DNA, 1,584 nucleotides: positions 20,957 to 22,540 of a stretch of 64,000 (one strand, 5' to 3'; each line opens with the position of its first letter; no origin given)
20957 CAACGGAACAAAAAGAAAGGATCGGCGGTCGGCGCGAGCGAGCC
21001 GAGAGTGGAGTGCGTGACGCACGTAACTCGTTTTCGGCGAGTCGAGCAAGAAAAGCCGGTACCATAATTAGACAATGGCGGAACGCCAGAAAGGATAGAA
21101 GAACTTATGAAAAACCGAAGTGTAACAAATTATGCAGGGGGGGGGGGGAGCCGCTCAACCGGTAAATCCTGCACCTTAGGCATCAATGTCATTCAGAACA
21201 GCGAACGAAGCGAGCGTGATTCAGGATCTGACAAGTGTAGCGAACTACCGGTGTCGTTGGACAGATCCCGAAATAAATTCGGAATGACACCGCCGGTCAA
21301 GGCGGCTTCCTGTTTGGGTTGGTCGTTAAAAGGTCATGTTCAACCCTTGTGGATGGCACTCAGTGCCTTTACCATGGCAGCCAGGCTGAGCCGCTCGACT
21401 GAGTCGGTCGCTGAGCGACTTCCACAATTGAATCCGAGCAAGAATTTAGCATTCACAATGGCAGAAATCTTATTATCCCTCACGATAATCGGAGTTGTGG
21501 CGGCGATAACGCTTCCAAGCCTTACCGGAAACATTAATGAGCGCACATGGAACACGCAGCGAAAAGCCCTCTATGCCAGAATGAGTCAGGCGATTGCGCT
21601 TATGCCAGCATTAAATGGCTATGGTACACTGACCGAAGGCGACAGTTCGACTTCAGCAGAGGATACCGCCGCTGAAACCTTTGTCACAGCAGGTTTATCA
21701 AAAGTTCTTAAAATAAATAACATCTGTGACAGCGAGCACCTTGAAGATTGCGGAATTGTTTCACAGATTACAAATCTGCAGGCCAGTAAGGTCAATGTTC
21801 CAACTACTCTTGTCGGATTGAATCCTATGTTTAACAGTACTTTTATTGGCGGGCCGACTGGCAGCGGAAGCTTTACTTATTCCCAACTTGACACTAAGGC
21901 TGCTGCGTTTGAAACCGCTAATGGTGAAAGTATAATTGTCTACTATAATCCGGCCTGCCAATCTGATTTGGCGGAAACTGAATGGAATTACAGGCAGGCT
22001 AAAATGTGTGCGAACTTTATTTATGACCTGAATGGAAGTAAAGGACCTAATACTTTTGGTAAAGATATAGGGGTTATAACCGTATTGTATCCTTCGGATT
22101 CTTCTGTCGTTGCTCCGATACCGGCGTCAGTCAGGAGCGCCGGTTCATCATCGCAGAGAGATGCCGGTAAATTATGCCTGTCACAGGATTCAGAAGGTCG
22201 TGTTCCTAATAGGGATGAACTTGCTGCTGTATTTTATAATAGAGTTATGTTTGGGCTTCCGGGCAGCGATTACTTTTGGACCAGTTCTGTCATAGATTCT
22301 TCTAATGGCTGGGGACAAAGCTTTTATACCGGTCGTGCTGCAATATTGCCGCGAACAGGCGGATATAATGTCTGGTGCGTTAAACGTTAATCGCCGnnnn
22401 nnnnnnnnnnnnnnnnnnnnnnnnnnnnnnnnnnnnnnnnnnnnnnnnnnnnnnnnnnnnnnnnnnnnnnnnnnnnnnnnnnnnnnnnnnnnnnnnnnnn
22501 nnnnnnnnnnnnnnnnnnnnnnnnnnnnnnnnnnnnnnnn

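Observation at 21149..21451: Leader-coding regions are mosaics of GC-rich mini-hairpin modules that stay open in the pilin frame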

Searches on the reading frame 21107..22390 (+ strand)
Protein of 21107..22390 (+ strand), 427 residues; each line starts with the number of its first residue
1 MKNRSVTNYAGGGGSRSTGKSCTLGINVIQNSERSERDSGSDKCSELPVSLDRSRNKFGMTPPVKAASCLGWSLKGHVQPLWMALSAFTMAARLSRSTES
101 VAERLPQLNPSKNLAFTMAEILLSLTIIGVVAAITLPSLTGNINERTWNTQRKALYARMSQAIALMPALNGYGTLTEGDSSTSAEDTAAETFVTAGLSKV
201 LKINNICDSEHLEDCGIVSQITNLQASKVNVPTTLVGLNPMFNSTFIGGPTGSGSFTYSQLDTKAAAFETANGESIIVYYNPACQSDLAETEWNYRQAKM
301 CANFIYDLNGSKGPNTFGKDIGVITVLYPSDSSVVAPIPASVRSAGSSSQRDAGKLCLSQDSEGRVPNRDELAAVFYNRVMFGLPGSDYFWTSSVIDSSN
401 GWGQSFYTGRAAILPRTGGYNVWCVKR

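Call 11: search_protein_families(library=pfam, proteins=[window:21107-22390:+], max_evalue=0.01)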
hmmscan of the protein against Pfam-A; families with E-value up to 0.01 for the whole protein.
window:21107-22390:+ (427 aa): 2 families
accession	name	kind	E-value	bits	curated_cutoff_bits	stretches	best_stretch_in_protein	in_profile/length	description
PF07603.17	Lcl_C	-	0.00017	22.3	34.9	1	360-426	41-117/117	Lcl C-terminal domain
PF07963.17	N_methyl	-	0.0024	17.8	21.2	1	112-135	3-26/27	Prokaryotic N-terminal methylation motif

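Call 12: search_protein_families(library=ncbifam, proteins=[window:21107-22390:+], max_evalue=0.00001)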
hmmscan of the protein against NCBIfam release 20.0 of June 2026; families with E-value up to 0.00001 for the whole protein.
window:21107-22390:+ (427 aa): 0 families

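Call 13: find_homologous_proteins(query=window:21107-22390:+)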
Query window:21107-22390:+ (427 aa): 2427 proteins with E <= 0.001 among 8000 candidates; the best 120 are listed.
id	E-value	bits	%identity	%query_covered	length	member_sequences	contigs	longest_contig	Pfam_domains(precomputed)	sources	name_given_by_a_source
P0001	7.8e-279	942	99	100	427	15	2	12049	-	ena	-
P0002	5.3e-195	666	72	100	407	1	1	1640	-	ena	-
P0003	1.7e-192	658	93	74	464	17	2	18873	-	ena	-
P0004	5.4e-190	650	90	76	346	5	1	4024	-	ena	-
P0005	6.9e-189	646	92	73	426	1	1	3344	-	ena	-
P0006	8.4e-177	606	86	78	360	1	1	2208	-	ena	-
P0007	3.3e-164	565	66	100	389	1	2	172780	PF07603.18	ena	-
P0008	9.0e-137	474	67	77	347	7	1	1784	-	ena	-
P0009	1.6e-135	470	58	100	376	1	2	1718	-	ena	-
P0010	9.4e-135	468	58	98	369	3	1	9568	-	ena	-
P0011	2.1e-134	467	58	100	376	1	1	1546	-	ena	-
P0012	2.6e-133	463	54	93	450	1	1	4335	PF07603.18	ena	-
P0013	2.2e-132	460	57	100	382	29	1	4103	-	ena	-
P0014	2.7e-131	456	58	93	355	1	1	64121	-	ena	-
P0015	9.6e-131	455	67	76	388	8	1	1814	-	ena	-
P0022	5.5e-128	446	57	92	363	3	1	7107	-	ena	-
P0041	5.4e-123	429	52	92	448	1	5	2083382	PF07603.18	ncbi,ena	-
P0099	6.7e-118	412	55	92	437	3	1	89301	-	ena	-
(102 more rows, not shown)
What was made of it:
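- Call 13: at least 2427 homologues.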

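Call 17: find_encoding_contigs(protein=P0041, flank=10000, max_places=3)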
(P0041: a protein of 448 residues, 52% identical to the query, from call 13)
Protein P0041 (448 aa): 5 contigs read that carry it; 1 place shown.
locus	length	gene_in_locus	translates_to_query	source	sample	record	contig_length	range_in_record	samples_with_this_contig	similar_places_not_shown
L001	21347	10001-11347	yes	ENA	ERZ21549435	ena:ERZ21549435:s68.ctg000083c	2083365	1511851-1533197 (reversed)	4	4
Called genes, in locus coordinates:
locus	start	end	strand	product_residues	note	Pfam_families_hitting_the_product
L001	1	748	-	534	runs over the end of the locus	PF03063:Prismane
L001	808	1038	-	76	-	PF00462:Glutaredoxin, PF13417:GST_N_3, PF13409:GST_N_2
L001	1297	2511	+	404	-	-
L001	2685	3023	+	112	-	PF04342:DMT_6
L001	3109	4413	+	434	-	PF05697:Trigger_N, PF00254:FKBP_C, PF05698:Trigger_C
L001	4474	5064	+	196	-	PF00574:CLP_protease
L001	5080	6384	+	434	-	PF06689:zf-C4_ClpX, PF13401:AAA_22 (faint), PF01078:Mg_chelatase (faint), PF05496:RuvB_N (faint), PF00004:AAA, PF07724:AAA_2, PF07728:AAA_5 (weak), PF10431:ClpB_D2-small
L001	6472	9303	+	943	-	PF02739:5_3_exonuc_N, PF01367:5_3_exonuc, PF22619:DNA_polI_exo1, PF00476:DNA_pol_A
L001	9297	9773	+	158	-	-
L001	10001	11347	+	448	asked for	PF07603:Lcl_C (weak)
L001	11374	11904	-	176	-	PF00857:Isochorismatase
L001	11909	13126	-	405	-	-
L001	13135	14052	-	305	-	PF18075:FtsX_ECD, PF02687:FtsX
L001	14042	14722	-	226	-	PF02463:SMC_N, PF00005:ABC_tran, PF13304:AAA_21 (weak)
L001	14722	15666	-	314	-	PF02779:Transket_pyr, PF02780:Transketolase_C, PF22613:Transketolase_C_1 (weak)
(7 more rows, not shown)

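Call 55: find_encoding_contigs(protein=P0099, flank=1500, max_places=3)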
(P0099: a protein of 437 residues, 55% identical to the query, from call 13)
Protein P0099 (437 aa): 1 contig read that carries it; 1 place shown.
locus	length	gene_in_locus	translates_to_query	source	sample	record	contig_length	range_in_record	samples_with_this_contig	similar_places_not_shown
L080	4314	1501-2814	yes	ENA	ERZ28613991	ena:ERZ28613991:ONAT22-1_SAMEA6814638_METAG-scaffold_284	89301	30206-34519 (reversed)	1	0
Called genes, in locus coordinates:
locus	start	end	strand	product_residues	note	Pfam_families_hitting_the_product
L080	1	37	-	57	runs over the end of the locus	-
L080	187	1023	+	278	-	PF00485:PRK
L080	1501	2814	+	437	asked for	-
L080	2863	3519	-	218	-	PF00089:Trypsin, PF13365:Trypsin_2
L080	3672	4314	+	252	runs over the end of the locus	PF04481:DUF561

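Call 56: find_encoding_contigs(protein=P0001, flank=1500, max_places=3)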
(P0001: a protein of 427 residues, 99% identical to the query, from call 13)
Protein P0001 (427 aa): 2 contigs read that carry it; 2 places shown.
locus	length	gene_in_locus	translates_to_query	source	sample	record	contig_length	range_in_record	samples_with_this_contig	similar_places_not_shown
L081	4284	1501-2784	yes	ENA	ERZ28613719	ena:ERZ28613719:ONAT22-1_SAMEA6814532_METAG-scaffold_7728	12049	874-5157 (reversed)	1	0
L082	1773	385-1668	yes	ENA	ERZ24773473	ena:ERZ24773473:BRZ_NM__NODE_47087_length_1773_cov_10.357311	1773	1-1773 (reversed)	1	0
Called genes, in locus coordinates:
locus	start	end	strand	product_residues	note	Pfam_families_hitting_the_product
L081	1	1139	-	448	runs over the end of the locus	PF02040:ArsB, PF03600:CitMHS, PF06450:NhaB (weak)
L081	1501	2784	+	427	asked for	-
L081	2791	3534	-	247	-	-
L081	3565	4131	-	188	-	PF02545:Maf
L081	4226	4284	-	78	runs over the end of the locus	-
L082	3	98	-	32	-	?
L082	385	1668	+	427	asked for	-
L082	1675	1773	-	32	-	?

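Call 64: find_encoding_contigs(protein=P0002, flank=600, max_places=1)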
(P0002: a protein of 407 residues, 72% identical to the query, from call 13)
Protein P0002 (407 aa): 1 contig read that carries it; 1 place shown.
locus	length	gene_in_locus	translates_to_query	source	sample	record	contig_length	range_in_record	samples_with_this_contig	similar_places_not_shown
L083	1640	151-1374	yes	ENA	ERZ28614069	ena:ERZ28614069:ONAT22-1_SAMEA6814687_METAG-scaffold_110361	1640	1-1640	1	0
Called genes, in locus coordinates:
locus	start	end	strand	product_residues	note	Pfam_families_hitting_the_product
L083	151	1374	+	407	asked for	-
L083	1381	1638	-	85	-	?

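Call 65: find_encoding_contigs(protein=P0022, flank=600, max_places=1)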
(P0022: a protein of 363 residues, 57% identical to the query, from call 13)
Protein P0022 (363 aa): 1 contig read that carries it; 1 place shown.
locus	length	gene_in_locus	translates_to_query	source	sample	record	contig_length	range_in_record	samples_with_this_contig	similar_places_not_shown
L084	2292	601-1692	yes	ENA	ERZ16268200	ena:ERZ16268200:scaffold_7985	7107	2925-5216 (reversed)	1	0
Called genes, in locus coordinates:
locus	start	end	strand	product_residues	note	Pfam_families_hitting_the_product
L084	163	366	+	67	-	-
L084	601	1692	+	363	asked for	-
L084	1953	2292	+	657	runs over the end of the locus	PF00990:GGDEF, PF01966:HD, PF13487:HD_5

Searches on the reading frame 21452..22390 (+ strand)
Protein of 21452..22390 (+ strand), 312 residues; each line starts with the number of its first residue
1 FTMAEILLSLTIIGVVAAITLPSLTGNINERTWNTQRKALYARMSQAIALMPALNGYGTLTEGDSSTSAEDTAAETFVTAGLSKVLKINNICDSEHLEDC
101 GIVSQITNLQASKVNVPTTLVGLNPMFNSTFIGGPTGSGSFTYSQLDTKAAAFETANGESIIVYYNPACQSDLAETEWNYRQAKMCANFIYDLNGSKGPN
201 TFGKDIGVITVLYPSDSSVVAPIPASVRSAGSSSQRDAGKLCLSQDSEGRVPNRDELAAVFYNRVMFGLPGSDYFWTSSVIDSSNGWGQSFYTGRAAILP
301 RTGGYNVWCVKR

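Call 19: find_related_loci(query=A1, collection=genome_contigs, flank=10000)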
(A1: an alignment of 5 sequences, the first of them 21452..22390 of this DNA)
Query A1 (312 aa) in genome_contigs; peptide patterns used: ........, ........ (x = any residue, [..] = any of these).
531 stretches matched a pattern (row limit reached: there are more); 477 encode a relative of the query (tblastn E <= 1e-3); the best 80 are kept; 76 distinct loci.
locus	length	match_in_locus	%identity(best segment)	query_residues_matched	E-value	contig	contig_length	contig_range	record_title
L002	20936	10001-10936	100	1-312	0e+0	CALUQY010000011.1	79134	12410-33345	MAG: Candidatus Gastranaerophilales bacterium isolate BRZ_KI__bin23 genome assembly, contig: BRZ_KI__NODE_453_length_791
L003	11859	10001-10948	68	1-312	6e-133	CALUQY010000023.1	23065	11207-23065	MAG: Candidatus Gastranaerophilales bacterium isolate BRZ_KI__bin23 genome assembly, contig: BRZ_KI__NODE_2936_length_23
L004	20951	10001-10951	66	1-312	2e-130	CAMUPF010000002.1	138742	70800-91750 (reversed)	MAG TPA_asm: uncultured Candidatus Melainabacteria bacterium isolate SRR14038243_bin.54_metawrap_v1.3_MAG genome assembl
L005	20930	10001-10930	65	1-312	5e-130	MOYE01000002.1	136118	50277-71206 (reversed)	MAG: Candidatus Gastranaerophilus phascolarctosicola isolate Zag_221 Contig_11779, whole genome shotgun sequence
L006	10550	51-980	66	1-312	6e-130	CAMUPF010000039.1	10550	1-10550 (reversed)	MAG TPA_asm: uncultured Candidatus Melainabacteria bacterium isolate SRR14038243_bin.54_metawrap_v1.3_MAG genome assembl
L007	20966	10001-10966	63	1-312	3e-126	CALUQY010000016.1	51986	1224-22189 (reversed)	MAG: Candidatus Gastranaerophilales bacterium isolate BRZ_KI__bin23 genome assembly, contig: BRZ_KI__NODE_922_length_519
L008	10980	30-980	64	1-312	2e-125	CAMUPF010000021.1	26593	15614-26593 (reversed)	MAG TPA_asm: uncultured Candidatus Melainabacteria bacterium isolate SRR14038243_bin.54_metawrap_v1.3_MAG genome assembl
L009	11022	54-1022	63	1-312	9e-125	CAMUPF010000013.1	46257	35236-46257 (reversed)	MAG TPA_asm: uncultured Candidatus Melainabacteria bacterium isolate SRR14038243_bin.54_metawrap_v1.3_MAG genome assembl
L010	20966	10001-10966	62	1-312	6e-125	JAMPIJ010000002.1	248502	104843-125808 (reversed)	MAG: Fusobacterium sp. isolate NALB_7963_5 Scaffold_#2__SCF_002__248402_bp, whole genome shotgun sequence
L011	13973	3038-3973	65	1-312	9e-125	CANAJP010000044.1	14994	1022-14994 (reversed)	MAG TPA_asm: uncultured Candidatus Melainabacteria bacterium isolate SRR15194756_bin.10_metawrap_v1.3_MAG genome assembl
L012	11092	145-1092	63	1-312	8e-125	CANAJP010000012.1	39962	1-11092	MAG TPA_asm: uncultured Candidatus Melainabacteria bacterium isolate SRR15194756_bin.10_metawrap_v1.3_MAG genome assembl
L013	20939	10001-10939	65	1-312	6e-125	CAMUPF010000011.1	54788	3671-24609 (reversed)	MAG TPA_asm: uncultured Candidatus Melainabacteria bacterium isolate SRR14038243_bin.54_metawrap_v1.3_MAG genome assembl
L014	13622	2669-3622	63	1-312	5e-124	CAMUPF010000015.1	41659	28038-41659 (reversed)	MAG TPA_asm: uncultured Candidatus Melainabacteria bacterium isolate SRR14038243_bin.54_metawrap_v1.3_MAG genome assembl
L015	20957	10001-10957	64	1-312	1e-123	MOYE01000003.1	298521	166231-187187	MAG: Candidatus Gastranaerophilus phascolarctosicola isolate Zag_221 Contig_12586, whole genome shotgun sequence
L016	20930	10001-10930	63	1-312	3e-123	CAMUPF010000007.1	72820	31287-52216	MAG TPA_asm: uncultured Candidatus Melainabacteria bacterium isolate SRR14038243_bin.54_metawrap_v1.3_MAG genome assembl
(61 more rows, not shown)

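Call 74: search_protein_families(library=pfam, proteins=[L003:4680-5162:+, L003:4515-4652:+], max_evalue=0.01)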
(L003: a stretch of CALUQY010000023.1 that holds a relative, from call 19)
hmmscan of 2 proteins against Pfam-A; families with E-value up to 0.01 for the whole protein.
L003:4680-5162:+ (161 aa): 1 family
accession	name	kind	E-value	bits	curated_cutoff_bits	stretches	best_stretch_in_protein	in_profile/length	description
PF01797.21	Y1_Tnp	-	5.6e-10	39.8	23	1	15-115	25-120/121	Transposase IS200 like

L003:4515-4652:+ (46 aa): 0 families
